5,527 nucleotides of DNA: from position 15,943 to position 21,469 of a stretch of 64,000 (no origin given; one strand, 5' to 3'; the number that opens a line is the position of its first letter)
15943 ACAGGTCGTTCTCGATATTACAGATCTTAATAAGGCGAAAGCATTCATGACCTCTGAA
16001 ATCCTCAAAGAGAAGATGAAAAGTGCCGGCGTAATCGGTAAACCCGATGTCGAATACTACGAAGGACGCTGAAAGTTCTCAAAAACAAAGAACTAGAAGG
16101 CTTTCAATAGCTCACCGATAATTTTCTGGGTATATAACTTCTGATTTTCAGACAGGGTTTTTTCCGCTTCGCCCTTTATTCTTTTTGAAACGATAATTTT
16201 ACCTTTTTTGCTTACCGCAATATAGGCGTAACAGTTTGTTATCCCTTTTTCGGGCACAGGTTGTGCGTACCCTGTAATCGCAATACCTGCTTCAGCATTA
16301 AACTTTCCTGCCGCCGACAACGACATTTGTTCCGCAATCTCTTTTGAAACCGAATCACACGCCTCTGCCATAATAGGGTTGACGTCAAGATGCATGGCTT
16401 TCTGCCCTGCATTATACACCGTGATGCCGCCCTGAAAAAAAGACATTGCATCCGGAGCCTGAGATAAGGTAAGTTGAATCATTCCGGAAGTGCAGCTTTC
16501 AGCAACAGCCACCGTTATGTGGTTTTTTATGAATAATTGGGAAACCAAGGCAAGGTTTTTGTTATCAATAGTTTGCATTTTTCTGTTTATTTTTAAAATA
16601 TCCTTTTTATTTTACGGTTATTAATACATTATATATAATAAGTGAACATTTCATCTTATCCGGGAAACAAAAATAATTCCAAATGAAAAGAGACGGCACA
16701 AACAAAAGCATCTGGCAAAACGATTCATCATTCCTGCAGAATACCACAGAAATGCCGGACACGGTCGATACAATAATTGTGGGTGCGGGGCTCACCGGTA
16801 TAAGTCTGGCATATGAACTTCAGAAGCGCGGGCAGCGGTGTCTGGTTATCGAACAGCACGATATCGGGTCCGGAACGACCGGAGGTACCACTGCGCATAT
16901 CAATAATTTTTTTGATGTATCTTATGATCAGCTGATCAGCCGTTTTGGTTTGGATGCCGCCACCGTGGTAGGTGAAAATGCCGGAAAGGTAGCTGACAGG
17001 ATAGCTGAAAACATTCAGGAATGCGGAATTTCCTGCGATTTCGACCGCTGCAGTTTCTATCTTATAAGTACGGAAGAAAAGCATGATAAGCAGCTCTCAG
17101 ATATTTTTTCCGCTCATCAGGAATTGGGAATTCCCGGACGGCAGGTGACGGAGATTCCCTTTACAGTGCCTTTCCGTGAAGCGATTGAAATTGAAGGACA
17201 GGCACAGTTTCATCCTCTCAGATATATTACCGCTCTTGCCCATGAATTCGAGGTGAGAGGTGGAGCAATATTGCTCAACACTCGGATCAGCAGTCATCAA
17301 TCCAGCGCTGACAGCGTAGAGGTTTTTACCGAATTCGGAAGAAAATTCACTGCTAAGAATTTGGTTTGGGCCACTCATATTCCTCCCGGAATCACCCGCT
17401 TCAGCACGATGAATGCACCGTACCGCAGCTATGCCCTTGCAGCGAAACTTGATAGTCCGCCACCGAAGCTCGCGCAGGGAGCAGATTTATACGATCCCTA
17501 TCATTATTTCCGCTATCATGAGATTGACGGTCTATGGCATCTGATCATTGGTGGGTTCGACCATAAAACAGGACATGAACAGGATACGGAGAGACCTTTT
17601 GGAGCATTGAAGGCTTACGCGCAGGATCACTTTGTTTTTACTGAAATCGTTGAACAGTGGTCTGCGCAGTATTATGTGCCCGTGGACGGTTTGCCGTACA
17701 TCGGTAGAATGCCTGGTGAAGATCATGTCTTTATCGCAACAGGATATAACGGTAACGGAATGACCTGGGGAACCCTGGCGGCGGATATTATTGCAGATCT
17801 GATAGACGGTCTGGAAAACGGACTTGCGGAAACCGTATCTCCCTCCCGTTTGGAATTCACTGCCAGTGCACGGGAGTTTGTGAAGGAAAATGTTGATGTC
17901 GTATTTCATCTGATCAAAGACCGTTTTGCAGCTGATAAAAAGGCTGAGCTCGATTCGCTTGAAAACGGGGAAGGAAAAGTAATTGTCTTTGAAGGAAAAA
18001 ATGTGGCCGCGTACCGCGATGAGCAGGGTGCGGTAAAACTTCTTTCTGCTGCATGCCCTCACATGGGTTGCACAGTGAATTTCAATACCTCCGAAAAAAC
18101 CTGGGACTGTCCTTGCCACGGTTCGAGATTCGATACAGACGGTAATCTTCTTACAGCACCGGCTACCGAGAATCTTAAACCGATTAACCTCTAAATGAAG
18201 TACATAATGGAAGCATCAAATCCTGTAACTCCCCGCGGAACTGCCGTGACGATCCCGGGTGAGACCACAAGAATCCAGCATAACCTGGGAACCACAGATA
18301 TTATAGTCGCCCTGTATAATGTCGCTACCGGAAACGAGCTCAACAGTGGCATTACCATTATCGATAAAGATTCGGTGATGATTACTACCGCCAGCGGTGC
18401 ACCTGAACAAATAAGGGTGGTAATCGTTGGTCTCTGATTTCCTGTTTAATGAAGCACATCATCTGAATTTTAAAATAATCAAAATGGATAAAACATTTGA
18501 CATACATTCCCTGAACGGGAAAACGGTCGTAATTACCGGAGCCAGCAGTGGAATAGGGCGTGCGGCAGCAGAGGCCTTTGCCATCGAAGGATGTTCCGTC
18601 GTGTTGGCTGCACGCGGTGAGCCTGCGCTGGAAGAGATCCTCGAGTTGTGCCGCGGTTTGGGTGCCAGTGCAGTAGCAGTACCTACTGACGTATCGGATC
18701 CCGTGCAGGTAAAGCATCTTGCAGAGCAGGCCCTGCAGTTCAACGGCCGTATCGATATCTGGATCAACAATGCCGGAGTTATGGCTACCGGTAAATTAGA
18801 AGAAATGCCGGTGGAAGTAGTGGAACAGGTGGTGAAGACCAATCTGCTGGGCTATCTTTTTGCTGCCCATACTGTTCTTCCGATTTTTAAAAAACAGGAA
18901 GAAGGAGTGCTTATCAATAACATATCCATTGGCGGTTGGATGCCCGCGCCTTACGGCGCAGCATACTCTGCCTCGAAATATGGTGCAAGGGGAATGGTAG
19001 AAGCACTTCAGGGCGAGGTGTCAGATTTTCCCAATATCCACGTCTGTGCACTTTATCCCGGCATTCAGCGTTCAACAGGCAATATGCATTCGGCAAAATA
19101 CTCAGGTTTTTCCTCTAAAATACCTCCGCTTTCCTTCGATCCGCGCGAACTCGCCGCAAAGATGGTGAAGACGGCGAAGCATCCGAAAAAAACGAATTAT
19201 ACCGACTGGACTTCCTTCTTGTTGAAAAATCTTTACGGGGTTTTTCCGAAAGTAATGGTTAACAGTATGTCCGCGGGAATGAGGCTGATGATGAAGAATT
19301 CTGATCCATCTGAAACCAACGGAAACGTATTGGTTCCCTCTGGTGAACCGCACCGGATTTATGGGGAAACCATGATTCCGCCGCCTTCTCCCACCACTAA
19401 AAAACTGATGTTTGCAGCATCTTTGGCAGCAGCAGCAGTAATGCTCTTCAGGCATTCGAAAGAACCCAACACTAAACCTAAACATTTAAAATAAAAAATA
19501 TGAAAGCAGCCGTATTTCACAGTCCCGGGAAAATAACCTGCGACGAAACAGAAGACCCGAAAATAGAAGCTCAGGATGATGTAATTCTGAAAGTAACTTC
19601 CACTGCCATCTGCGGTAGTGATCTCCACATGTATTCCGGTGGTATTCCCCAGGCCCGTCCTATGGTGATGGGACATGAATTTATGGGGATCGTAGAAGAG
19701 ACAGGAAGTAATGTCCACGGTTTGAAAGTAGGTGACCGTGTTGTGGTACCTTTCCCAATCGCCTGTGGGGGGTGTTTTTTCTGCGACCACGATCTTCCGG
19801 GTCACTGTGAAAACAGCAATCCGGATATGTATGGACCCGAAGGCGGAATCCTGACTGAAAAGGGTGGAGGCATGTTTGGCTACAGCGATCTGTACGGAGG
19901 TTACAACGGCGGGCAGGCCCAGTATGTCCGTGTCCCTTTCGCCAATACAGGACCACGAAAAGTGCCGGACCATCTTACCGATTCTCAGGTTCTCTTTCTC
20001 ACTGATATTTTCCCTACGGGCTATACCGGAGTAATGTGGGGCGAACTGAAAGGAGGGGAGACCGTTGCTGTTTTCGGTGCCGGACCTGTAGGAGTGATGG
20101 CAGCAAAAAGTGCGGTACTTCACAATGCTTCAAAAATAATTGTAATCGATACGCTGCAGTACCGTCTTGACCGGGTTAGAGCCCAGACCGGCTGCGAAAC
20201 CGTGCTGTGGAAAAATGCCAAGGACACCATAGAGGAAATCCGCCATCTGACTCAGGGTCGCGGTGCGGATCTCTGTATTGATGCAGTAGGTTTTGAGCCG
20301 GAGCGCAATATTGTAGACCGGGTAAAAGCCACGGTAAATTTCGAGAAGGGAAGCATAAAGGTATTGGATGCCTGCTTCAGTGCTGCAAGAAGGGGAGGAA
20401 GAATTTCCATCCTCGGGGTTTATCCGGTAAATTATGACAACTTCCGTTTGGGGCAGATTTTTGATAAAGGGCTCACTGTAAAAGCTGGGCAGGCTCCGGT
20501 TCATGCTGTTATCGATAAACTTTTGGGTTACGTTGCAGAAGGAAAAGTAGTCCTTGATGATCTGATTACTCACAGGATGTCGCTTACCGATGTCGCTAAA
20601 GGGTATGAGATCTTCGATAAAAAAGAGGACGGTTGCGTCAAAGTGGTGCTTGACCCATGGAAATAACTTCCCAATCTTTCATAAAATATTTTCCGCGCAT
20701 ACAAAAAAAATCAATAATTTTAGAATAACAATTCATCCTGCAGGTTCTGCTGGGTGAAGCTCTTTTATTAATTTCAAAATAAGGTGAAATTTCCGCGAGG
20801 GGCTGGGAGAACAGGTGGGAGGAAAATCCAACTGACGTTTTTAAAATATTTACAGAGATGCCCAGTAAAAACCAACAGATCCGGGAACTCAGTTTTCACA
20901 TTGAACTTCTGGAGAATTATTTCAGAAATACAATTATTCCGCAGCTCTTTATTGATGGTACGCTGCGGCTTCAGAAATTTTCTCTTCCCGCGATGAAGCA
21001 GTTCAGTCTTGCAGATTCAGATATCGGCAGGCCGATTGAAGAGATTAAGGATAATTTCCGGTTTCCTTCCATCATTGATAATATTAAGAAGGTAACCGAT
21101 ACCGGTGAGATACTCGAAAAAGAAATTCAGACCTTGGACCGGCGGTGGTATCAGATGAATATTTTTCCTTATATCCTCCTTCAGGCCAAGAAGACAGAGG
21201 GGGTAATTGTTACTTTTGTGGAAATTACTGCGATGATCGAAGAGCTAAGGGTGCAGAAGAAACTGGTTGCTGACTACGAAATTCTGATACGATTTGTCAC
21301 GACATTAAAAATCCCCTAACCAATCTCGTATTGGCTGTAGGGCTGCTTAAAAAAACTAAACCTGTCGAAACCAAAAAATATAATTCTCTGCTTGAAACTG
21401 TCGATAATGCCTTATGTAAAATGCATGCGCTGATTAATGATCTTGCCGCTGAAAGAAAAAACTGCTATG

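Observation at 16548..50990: Candidate sigma-54-type general-stress/NHEJ regulon marked by a GG-N8-TTG promoter motif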

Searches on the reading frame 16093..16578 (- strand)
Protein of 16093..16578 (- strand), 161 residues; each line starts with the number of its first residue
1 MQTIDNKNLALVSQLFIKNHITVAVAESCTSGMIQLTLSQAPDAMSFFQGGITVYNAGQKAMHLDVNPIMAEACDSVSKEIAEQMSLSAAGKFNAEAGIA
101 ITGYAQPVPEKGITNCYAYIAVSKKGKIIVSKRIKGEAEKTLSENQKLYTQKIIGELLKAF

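Call 6: search_protein_families(library=pfam, proteins=[window:16093-16578:-])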
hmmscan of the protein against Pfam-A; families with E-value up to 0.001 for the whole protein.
window:16093-16578:- (161 aa): 1 family
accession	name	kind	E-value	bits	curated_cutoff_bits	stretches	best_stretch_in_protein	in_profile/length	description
PF02464.23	CinA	-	5.5e-26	91.5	23.5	1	10-133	6-130/155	Competence-damaged protein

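Call 80: search_protein_families(library=ncbifam, proteins=[window:16093-16578:-], max_evalue=0.01)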
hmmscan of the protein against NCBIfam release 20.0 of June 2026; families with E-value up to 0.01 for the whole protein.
window:16093-16578:- (161 aa): 5 families
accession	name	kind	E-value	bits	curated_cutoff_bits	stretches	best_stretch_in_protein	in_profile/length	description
NF001813.0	PRK00549.1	equivalog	8e-23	81.1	379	1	10-136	261-388/414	competence/damage-inducible protein A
TIGR00199.1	PncC_domain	subfamily_domain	4.4e-21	75.6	68.9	1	12-145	1-136/149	nicotinamide-nucleotide amidohydrolase family protein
TIGR00200.1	cinA_nterm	subfamily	6.7e-17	61.3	243.15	1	11-127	264-380/414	CinA family nicotinamide mononucleotide deamidase-related protein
NF002972.0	PRK03657.1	equivalog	3.8e-14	52.8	201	1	10-145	22-159/175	2-oxo-tetronate isomerase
NF002975.0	PRK03661.1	equivalog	4.3e-11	42.7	212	1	13-141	14-145/164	nicotinamide-nucleotide amidase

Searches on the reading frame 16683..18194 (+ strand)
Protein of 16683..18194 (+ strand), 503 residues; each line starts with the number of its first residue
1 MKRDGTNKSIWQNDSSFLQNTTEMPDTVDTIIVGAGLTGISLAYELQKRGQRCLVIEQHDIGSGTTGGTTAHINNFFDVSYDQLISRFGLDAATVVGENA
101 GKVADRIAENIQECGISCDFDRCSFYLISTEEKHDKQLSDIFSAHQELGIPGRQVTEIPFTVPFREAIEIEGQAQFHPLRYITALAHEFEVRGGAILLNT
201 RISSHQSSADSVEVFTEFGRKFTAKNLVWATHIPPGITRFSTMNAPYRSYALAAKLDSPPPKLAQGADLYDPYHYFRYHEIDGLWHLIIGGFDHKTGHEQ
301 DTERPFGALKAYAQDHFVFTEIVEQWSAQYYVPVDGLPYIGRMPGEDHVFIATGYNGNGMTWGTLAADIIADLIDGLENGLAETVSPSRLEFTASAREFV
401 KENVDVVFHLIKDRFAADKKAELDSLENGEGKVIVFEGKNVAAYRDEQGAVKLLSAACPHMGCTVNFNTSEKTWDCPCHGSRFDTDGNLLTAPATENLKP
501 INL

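Call 6: search_protein_families(library=pfam, proteins=[window:16683-18194:+])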
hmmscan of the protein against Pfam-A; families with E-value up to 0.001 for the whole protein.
window:16683-18194:+ (503 aa): 8 families
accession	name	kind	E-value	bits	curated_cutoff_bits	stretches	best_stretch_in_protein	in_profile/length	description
PF01266.30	DAO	-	1e-45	157.3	27.9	1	29-373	1-353/353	FAD dependent oxidoreductase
PF00355.32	Rieske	-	7.5e-14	51.9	20.3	1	423-499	8-85/88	Rieske [2Fe-2S] domain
PF13450.12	NAD_binding_8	-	1e-07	32.6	21.9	1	32-65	1-34/68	NAD(P)-binding Rossmann-like domain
PF01494.25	FAD_binding_3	-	2.3e-06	27.5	22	1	28-65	2-39/349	FAD binding domain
PF00890.30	FAD_binding_2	-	1.2e-05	25.1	20.4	1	29-65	1-37/414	FAD binding domain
PF13738.12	Pyr_redox_3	-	1.7e-05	24.6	30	0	31-63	1-34/305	Pyridine nucleotide-disulphide oxidoreductase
PF07992.20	Pyr_redox_2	-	0.00011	22.2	26.1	0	28-60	143-175/291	Pyridine nucleotide-disulphide oxidoreductase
PF01946.23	Thi4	-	0.00027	20.7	26.2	1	28-70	18-62/235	Thi4 family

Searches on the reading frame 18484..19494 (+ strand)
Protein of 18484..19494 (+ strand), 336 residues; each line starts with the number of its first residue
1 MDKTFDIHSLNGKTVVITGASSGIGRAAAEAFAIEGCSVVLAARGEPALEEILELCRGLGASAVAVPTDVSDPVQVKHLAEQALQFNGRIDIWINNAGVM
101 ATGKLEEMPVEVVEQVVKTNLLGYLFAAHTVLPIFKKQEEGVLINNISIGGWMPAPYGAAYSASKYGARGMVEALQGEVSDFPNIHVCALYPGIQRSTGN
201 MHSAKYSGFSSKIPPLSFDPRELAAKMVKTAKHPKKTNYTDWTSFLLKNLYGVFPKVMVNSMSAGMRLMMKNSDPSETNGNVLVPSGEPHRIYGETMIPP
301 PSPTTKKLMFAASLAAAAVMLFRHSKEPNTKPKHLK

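Call 7: search_protein_families(library=pfam, proteins=[window:18484-19494:+])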
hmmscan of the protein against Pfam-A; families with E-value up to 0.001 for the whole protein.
window:18484-19494:+ (336 aa): 3 families
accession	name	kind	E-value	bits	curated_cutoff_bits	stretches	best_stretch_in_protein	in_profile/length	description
PF00106.31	adh_short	-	8.1e-46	156.4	26.6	1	13-199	1-185/195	short chain dehydrogenase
PF13561.12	adh_short_C2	-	3.3e-29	102.6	27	1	19-198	1-179/236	Enoyl-(Acyl carrier protein) reductase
PF08659.16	KR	-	2.9e-10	40.8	22.6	1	14-164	2-152/180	KR domain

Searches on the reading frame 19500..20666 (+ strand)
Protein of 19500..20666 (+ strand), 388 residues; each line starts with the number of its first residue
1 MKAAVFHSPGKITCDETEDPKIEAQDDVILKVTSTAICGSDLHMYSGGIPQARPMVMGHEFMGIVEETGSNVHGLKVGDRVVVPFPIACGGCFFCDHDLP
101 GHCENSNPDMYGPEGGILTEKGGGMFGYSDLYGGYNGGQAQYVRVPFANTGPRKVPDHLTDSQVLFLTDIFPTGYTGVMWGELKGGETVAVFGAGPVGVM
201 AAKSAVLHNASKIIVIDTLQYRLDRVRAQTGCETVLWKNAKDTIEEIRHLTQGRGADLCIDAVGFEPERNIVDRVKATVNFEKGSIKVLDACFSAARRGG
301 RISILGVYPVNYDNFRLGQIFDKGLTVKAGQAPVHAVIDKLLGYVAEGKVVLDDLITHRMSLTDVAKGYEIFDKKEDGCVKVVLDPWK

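Call 7: search_protein_families(library=pfam, proteins=[window:19500-20666:+])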
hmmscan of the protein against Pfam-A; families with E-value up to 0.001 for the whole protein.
window:19500-20666:+ (388 aa): 2 families
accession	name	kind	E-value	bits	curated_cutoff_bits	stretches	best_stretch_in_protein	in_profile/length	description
PF08240.17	ADH_N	-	9.2e-25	87.4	23.5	1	25-150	2-99/104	Alcohol dehydrogenase GroES-like domain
PF00107.32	ADH_zinc_N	-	3.6e-14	53.3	31.8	1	196-264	1-67/129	Zinc-binding dehydrogenase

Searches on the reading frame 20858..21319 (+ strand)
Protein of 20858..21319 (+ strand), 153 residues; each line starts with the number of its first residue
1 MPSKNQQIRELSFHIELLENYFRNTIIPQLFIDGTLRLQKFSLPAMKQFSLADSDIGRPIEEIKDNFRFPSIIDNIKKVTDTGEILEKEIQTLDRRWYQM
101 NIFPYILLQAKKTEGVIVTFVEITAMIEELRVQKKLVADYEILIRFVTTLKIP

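Call 7: search_protein_families(library=pfam, proteins=[window:20858-21319:+])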
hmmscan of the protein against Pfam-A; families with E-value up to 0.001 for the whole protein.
window:20858-21319:+ (153 aa): 1 family
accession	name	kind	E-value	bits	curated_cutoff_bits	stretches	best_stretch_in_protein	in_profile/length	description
PF13596.12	PAS_10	-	2.9e-18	66.9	22.1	1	18-124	1-106/106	PAS domain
